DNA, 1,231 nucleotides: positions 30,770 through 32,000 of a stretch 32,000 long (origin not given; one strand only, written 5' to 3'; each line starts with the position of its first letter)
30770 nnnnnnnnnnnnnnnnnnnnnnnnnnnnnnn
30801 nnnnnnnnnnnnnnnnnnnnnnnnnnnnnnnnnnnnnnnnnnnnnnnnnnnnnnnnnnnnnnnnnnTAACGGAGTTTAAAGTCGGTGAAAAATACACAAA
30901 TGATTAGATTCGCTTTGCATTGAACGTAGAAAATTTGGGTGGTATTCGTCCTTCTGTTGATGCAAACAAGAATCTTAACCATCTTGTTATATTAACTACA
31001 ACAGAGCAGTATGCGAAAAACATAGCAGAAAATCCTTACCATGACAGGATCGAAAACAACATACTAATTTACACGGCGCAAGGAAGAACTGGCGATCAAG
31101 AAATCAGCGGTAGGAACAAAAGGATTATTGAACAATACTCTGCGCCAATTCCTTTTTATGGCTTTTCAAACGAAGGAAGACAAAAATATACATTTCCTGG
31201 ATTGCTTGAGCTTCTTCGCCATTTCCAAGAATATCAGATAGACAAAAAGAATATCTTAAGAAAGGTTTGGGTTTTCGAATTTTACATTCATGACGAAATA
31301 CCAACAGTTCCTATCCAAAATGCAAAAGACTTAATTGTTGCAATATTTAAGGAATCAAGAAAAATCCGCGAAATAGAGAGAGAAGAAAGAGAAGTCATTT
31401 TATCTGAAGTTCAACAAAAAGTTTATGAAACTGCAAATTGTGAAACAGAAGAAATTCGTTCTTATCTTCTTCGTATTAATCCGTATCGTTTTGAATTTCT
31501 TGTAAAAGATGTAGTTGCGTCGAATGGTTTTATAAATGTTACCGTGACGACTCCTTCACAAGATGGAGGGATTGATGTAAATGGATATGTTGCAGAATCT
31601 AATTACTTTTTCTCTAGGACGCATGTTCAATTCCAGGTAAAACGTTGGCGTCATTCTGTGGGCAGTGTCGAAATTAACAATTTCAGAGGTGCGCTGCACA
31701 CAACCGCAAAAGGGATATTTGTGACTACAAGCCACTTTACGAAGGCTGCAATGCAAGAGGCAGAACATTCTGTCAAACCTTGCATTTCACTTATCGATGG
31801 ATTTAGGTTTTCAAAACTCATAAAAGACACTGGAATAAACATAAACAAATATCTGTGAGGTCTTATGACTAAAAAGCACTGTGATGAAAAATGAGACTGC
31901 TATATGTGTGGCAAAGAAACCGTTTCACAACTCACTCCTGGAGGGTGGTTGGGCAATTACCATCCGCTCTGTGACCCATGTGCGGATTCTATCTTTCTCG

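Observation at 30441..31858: Dead C5-methyltransferase (catalytic Cys->Tyr, truncated) abutting an SRA-like/Mrr-cat type IV restriction gene that carries an early amber codon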

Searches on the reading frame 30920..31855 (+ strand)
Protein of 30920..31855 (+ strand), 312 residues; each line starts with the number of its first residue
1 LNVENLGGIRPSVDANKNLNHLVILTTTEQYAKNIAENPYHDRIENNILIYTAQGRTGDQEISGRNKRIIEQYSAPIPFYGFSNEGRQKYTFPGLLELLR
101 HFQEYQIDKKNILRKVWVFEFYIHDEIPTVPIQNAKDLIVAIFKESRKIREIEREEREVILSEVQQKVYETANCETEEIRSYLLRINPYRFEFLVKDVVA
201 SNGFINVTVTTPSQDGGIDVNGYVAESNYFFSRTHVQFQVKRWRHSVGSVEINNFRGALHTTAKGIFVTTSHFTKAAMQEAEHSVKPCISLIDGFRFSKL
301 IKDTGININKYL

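Call 3: search_protein_families(library=pfam, proteins=[window:30920-31855:+], max_evalue=0.01)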
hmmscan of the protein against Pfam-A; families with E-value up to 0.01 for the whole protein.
window:30920-31855:+ (312 aa): 2 families
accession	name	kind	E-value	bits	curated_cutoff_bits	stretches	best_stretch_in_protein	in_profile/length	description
PF04471.18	Mrr_cat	-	1.6e-22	80.2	21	1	184-301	2-115/115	Restriction endonuclease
PF22722.2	NA-iREase1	-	2.6e-06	27.8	27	1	206-292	15-99/106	NACHT-associated inactive Restriction Endonuclease 1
